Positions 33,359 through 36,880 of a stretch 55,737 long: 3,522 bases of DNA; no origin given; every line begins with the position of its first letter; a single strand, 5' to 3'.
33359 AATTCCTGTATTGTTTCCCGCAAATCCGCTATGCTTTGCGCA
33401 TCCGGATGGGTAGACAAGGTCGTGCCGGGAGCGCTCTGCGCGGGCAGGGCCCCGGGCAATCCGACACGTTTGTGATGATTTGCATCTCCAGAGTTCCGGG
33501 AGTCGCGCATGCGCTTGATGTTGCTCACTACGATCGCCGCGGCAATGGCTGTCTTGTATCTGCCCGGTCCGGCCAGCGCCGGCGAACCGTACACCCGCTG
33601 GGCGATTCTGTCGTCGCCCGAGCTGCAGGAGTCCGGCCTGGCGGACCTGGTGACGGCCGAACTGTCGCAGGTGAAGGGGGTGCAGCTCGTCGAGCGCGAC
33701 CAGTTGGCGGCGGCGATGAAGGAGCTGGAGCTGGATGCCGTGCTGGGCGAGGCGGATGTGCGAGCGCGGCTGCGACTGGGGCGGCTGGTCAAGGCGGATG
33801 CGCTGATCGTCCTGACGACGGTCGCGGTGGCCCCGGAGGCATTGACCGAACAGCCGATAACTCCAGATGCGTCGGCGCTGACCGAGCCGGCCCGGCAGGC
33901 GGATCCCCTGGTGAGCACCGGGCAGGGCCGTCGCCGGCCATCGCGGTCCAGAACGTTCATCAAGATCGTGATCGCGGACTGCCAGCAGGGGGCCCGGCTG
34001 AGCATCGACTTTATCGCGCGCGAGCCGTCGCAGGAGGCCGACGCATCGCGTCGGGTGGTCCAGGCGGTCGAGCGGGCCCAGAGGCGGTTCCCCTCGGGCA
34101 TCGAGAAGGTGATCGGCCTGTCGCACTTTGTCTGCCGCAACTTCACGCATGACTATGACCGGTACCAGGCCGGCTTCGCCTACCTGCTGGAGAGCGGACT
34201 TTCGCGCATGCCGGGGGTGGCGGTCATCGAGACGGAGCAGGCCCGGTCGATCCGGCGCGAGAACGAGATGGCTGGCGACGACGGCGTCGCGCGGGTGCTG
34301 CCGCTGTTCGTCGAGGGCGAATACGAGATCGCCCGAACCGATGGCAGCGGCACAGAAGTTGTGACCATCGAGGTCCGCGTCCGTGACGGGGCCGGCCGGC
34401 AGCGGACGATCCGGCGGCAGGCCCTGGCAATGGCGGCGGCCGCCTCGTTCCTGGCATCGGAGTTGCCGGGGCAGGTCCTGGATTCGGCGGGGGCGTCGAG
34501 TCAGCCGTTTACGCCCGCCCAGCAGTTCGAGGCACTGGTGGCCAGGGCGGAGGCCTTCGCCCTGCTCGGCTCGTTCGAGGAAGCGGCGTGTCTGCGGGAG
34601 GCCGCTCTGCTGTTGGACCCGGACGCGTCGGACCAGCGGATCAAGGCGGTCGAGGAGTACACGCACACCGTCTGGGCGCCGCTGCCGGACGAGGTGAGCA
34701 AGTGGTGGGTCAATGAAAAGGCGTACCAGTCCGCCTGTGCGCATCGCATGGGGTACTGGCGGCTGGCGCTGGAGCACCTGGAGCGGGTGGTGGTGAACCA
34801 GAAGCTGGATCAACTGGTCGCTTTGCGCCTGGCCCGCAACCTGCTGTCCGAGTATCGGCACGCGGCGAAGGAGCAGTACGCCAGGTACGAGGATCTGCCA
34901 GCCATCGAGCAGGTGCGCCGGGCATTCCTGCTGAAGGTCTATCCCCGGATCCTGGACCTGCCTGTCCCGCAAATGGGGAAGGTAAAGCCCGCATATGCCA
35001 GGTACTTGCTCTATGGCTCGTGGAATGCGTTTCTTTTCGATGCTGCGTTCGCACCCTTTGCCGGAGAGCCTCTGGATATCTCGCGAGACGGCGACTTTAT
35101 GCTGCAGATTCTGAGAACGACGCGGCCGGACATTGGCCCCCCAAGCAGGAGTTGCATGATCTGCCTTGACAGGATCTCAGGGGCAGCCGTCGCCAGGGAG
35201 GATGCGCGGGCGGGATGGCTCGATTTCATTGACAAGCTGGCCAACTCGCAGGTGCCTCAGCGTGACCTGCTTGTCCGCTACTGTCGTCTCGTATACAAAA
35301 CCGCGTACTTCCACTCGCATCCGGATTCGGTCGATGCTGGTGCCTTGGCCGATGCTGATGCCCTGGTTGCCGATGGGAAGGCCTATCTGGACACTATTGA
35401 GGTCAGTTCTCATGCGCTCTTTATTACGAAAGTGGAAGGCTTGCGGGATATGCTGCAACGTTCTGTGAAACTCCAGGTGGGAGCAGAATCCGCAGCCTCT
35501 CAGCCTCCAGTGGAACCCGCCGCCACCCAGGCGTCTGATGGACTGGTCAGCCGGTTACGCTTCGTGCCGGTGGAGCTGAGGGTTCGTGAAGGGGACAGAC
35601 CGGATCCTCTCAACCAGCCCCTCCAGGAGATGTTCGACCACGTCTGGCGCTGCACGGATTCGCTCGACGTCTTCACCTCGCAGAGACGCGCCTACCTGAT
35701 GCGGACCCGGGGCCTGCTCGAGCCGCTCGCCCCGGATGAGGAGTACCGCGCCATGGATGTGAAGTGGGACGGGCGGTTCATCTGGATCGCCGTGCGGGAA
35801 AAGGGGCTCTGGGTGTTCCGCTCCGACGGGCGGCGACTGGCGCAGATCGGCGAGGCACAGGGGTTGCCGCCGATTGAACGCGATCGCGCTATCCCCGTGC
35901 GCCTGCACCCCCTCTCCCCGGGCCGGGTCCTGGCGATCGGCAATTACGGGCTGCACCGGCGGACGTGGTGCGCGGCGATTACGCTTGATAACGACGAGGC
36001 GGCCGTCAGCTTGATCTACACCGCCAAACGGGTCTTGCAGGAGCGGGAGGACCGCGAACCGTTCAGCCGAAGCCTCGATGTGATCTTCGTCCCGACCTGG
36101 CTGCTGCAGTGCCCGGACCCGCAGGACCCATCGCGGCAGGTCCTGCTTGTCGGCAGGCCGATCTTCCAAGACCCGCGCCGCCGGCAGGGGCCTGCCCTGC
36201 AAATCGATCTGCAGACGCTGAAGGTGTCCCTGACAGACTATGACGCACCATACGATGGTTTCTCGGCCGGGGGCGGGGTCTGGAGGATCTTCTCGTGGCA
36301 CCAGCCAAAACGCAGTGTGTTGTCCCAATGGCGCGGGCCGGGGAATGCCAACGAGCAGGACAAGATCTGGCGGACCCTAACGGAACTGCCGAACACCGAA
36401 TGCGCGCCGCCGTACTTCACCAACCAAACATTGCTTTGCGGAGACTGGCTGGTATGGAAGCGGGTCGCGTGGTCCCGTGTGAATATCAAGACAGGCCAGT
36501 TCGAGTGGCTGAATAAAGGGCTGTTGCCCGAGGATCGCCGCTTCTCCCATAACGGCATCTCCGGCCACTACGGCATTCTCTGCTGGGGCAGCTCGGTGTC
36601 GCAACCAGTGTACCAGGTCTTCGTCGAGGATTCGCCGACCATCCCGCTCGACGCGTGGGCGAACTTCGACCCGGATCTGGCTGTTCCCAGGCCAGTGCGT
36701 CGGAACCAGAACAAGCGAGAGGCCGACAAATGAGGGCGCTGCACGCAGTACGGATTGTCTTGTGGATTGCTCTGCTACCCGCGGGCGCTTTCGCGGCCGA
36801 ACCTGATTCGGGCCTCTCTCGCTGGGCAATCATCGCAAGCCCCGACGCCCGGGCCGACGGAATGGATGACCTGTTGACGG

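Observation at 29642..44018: ECF-sigma-linked locus encoding a tandem array of giant modular exported paralogs: candidate undescribed envelope system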

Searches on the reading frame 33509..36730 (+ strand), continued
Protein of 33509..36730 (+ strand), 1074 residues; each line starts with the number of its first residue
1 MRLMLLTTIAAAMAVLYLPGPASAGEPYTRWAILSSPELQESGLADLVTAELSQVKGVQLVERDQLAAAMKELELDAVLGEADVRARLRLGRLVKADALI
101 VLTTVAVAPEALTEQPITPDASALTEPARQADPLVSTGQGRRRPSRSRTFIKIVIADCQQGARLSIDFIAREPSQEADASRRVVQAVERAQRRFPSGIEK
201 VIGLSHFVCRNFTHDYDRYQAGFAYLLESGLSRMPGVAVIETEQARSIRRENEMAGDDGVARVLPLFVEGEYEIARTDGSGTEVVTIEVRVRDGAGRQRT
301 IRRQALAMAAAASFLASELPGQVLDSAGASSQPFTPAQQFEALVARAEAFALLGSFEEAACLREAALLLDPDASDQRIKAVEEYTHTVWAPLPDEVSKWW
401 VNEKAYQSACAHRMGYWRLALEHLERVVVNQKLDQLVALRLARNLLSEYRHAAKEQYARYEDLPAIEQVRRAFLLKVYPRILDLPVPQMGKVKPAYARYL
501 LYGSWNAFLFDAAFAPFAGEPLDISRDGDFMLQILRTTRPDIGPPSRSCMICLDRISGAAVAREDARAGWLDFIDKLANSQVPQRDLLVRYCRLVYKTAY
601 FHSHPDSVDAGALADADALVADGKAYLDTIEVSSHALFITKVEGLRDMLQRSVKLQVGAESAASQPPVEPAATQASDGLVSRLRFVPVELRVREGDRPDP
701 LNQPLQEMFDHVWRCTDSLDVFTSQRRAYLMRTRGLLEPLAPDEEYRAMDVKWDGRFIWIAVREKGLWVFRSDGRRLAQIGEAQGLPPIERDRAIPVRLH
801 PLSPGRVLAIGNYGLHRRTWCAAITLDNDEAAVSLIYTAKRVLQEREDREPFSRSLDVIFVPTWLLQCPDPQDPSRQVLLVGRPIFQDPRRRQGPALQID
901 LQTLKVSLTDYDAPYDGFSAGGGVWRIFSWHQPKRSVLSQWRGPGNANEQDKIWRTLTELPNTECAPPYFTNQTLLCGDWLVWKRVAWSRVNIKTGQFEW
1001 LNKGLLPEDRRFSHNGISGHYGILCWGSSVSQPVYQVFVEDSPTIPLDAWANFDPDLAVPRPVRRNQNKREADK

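Call 51: predict_structure(alignment_id=A3)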
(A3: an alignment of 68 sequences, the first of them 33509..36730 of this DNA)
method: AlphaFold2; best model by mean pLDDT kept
length: 1074 residues; sequences in the alignment: 68
mean_pLDDT: 82.1   pTM: 0.80
mean pLDDT of the five models: 82.1, 81.1, 79.9, 79.8, 78.2
residues with pLDDT >= 90: 464; 70-90: 421; 50-70: 106; < 50: 83
segments of 3 or more residues with pLDDT < 50: 110-145, 667-674, 965-970, 1046-1074
pLDDT, mean of each block of 10 residues (from residue 1): 72 64 72 95 96 95 92 85 88 94 79 37 32 36 56 94 91 93 95 91 92 82 91 90 88 72 85 84 91 89 93 93 79 72 83 81 90 94 88 77 87 92 96 94 86 74 89 95 91 86 91 76 83 84 84 88 89 91 90 93 87 95 91 75 89 80 53 57 92 88 72 95 92 95 80 97 94 96 88 79 98 81 96 91 68 85 89 89 69 81 94 74 71 65 65 74 50 80 84 88 80 91 88 90 53 43 38 34
secondary structure, 60 per line:
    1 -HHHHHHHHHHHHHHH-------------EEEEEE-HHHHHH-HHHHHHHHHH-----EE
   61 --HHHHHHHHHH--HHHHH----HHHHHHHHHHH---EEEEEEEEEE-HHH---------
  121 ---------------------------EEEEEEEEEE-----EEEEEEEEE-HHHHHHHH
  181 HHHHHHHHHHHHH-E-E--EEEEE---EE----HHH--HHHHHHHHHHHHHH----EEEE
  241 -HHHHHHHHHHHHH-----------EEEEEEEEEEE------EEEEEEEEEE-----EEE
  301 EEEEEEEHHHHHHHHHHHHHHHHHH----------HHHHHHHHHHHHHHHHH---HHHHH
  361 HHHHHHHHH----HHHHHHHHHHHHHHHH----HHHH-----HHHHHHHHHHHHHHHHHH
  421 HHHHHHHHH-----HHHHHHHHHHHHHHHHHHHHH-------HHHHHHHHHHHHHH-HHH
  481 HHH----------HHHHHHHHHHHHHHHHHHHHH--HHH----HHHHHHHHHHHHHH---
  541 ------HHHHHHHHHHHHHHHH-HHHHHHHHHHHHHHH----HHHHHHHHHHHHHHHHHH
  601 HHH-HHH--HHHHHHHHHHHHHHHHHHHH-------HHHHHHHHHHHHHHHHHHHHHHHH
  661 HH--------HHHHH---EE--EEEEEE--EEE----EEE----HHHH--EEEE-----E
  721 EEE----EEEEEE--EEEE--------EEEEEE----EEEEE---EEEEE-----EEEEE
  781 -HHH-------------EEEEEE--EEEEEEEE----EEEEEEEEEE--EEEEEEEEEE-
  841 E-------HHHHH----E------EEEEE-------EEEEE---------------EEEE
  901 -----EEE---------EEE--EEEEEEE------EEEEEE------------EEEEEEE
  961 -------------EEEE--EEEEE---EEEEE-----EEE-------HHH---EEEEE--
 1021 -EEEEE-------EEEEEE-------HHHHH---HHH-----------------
elements in order (helices of 4 or more, strands of 3 or more residues): H2-16 E30-35 H37-42 H44-53 H63-72 H75-79 H84-94 E98-107 E148-157 E163-171 H173-193 E200-204 H219-232 E237-240 H242-254 E266-276 E283-292 E298-307 H308-325 H336-352 H356-369 H374-389 H394-397 H403-429 H435-455 H463-476 H478-483 H494-514 H524-537 H547-562 H564-578 H583-603 H610-629 H637-662 H671-675 E683-688 E691-693 E698-700 H705-708 E711-714 E720-723 E728-733 E736-739 E748-753 E758-762 E766-770 E776-780 E798-803 E806-813 E818-827 E830-839 H849-853 E865-869 E877-881 E897-900 E906-908 E918-920 E923-929 E936-941 E954-960 E974-977 E980-984 E988-992 E998-1000 E1014-1018 E1022-1026 E1034-1039 H1047-1051
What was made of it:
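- On Beta-propeller fold (C-terminal domain): The AlphaFold model has ~30 strands between residues 683 and 1040 at pLDDT mostly 80-98 (call 51).
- On TPR repeats (helical region): The model shows 15 long helices between residues 336 and 662 (call 51).
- AlphaFold model of A: pLDDT 82, pTM 0.80 (call 51).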

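Call 54: fold_search(model_id=the predicted structure, library=pdb)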
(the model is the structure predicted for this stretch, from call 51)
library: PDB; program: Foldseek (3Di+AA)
matches with E <= 10: 970; with E <= 0.001: 13
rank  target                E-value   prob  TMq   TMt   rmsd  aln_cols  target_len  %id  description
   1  8pz2_B                4.8e-05  1.00  0.17  0.40   9.5       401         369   12  Wait Complex: Lateral open BAM bound Extended SurA (released 2024-09-25)
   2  7mqa_LT               6.5e-05  1.00  0.16  0.19  10.3       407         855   12  Cryo-EM structure of the human SSU processome, state post-A1 (released 2021-09-22)
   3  9hxw_A                8.2e-05  1.00  0.19  0.06  33.0      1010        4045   10  Cryo-EM structure of the human UBR4/KCMF1/CALM1 complex (composite map) (released 2025-12-10)
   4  9n6v_LT               9.8e-05  1.00  0.14  0.16  14.3       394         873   10  SSU processome maturation and disassembly, State A (released 2025-11-05)
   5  3gc3_B                1.1e-04  1.00  0.18  0.44  10.8       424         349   10  Crystal Structure of Arrestin2S and Clathrin (released 2009-08-25)
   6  7mx5_B                1.8e-04  1.00  0.16  0.35   7.6       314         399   10  Crystal structure of TolB from Acinetobacter baumannii (released 2021-05-26)
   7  2onc_C                1.9e-04  1.00  0.16  0.22  15.7       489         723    9  Crystal structure of human DPP-4 (released 2008-03-04)
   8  6nd4_T                3.2e-04  1.00  0.13  0.17  13.2       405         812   10  Conformational switches control early maturation of the eukaryotic small ribosomal subunit (released 2019-06-19)
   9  9n6z_LT               4.1e-04  1.00  0.14  0.17  14.5       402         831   11  SSU processome maturation and disassembly, State D (released 2025-11-05)
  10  8fky_SP               6.0e-04  0.99  0.13  0.25  18.5       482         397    8  Human nucleolar pre-60S ribosomal subunit (State F) (released 2023-07-12)
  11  8bd7_I                6.3e-04  1.00  0.14  0.19  13.8       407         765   10  IFTB1 subcomplex of anterograde Intraflagellar transport trains (Chlamydomonas reinhardtii) (released 2023-01-11)
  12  5n4a                  8.3e-04  1.00  0.11  0.17  14.7       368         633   10  Crystal structure of Chlamydomonas IFT80 (released 2018-02-28)
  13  9xrl_A                9.0e-04  0.97  0.13  0.25  23.1       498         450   12  Structure of mouse cytoplasmic lattice (CPL) repeating unit (released 2026-03-18)
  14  4v0n_D                1.1e-03  1.00  0.19  0.53   8.6       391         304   10  Crystal structure of BBS1N in complex with ARL6DN, soaked with mercury (released 2014-11-19)
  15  4g1f_B                1.2e-03  1.00  0.17  0.23  14.2       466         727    9  Crystal Structure of human Dipeptidyl Peptidase IV in complex with a pyridopyrimidinedione analogue (released 2013-02-27)
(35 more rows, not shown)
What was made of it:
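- On Beta-propeller fold (C-terminal domain): All top Foldseek hits are propellers: BamB, TolB, DPP4, WD40, Sec12, clathrin NTD (call 54).
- Closest known: TolB. Same: They are among the best Foldseek hits (call 54).
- Checked: The helical region and the propeller are supported by an AlphaFold model (pLDDT 82, pTM 0.80, call 51) and by Foldseek (call 54).
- Foldseek's best matches include BamB (8pz2_B, 4.8e-5; 5ljo_B) and TolB (7mx5_B, 1.8e-4) (call 54). TM-scores are low (TMq <= 0.21), and generic WD40 and DPP4 propellers score equally well (call 54).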

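Call 83: search_protein_families(library=padloc, proteins=[window:33509-36730:+], max_evalue=0.01)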
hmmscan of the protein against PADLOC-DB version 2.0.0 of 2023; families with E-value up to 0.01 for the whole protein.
window:33509-36730:+ (1074 aa): 0 families

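Call 84: search_protein_families(library=pfam, proteins=[L001:10119-13499:+, L001:13642-16461:+], max_evalue=0.01)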
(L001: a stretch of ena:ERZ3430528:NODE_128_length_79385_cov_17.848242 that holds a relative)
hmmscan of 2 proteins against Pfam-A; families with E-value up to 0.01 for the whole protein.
L001:10119-13499:+ (1126 aa): 2 families
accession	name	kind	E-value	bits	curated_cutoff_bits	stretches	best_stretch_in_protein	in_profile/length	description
PF03783.19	CsgG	-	4.4e-06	26.6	20.8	1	241-288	52-98/210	Curli production assembly/transport component CsgG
PF13174.12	TPR_6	-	0.0077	17.3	26.3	0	719-746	4-31/33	Tetratricopeptide repeat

L001:13642-16461:+ (939 aa): 1 family
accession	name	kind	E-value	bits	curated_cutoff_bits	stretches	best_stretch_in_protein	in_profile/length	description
PF03783.19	CsgG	-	0.00049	19.9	20.8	1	81-139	39-95/210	Curli production assembly/transport component CsgG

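Call 86: list_cluster_members(proteins=[P0003, P0008, P0188, L032:11029-12141:+, L032:12229-15270:+, P0162])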
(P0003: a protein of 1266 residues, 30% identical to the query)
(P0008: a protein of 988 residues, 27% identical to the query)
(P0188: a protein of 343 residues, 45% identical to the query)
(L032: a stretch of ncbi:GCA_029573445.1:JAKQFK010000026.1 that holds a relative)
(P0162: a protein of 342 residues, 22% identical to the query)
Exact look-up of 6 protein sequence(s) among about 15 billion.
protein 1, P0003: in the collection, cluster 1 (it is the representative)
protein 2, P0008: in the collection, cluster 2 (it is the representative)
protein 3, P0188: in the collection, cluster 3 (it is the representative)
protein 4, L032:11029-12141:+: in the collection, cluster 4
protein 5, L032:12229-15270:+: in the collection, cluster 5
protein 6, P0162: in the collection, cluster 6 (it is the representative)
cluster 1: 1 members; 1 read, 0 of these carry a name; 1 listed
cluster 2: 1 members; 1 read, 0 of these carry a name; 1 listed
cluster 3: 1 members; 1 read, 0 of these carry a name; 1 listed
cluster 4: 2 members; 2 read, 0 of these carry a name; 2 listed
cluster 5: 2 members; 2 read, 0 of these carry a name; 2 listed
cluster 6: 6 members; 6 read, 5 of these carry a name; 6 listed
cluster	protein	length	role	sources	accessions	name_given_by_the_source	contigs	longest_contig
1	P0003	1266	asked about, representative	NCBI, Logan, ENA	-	-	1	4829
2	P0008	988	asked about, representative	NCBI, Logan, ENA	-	-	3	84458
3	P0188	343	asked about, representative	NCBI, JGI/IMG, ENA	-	-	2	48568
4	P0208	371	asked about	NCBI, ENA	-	-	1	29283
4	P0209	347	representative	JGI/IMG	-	-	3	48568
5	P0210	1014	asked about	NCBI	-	-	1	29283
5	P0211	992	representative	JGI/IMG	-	-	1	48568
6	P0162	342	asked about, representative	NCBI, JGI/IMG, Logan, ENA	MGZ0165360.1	MAG: hypothetical protein ACKVII_15660 [Planctomycetales bacterium] | hypothetical protein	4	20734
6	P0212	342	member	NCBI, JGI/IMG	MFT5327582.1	MAG: hypothetical protein ACI8P0_005474 [Planctomycetaceae bacterium] | hypothetical protein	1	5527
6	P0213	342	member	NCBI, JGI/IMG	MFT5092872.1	MAG: hypothetical protein ACI93T_001694 [Porticoccaceae bacterium] | hypothetical protein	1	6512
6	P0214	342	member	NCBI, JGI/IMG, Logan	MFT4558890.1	MAG: hypothetical protein ACI92S_004277 [Planctomycetaceae bacterium] | hypothetical protein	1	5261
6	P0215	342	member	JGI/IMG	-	hypothetical protein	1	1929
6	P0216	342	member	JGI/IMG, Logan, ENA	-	-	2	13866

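Call 89: search_protein_families(library=pfam, proteins=[L008:6864-7640:+, L010:7334-8173:+, L022:4093-4899:+], max_evalue=0.1)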
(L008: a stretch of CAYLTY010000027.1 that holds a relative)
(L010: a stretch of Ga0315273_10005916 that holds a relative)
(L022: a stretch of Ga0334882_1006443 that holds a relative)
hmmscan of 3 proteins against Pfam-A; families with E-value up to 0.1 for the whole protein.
L008:6864-7640:+ (258 aa): 0 families

L010:7334-8173:+ (279 aa): 0 families

L022:4093-4899:+ (268 aa): 0 families

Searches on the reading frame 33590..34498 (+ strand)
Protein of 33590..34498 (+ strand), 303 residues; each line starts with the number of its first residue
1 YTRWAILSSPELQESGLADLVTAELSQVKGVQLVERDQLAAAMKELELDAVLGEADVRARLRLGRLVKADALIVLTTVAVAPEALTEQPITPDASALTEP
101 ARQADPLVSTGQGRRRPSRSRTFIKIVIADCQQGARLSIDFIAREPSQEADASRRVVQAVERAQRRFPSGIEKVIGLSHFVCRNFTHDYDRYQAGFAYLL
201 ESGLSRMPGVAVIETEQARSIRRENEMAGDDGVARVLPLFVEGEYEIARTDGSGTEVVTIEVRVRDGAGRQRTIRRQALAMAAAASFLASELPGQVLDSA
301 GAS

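Call 69: search_solved_structures(query=A7, max_evalue=10, show_alignments=2)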
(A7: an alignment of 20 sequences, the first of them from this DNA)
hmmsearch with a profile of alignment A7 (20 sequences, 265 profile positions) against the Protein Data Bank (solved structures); distinct sequences matched with E-value up to 10: 3.
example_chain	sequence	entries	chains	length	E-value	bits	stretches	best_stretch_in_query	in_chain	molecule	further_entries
4om3_A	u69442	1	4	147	0.35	13.5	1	93-151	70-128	Transducin-like enhancer protein 1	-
4om2_A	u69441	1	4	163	0.45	13.1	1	93-151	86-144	Transducin-like enhancer protein 1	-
5me0_P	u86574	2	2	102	0.81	12.3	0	91-127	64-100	30S ribosomal protein S16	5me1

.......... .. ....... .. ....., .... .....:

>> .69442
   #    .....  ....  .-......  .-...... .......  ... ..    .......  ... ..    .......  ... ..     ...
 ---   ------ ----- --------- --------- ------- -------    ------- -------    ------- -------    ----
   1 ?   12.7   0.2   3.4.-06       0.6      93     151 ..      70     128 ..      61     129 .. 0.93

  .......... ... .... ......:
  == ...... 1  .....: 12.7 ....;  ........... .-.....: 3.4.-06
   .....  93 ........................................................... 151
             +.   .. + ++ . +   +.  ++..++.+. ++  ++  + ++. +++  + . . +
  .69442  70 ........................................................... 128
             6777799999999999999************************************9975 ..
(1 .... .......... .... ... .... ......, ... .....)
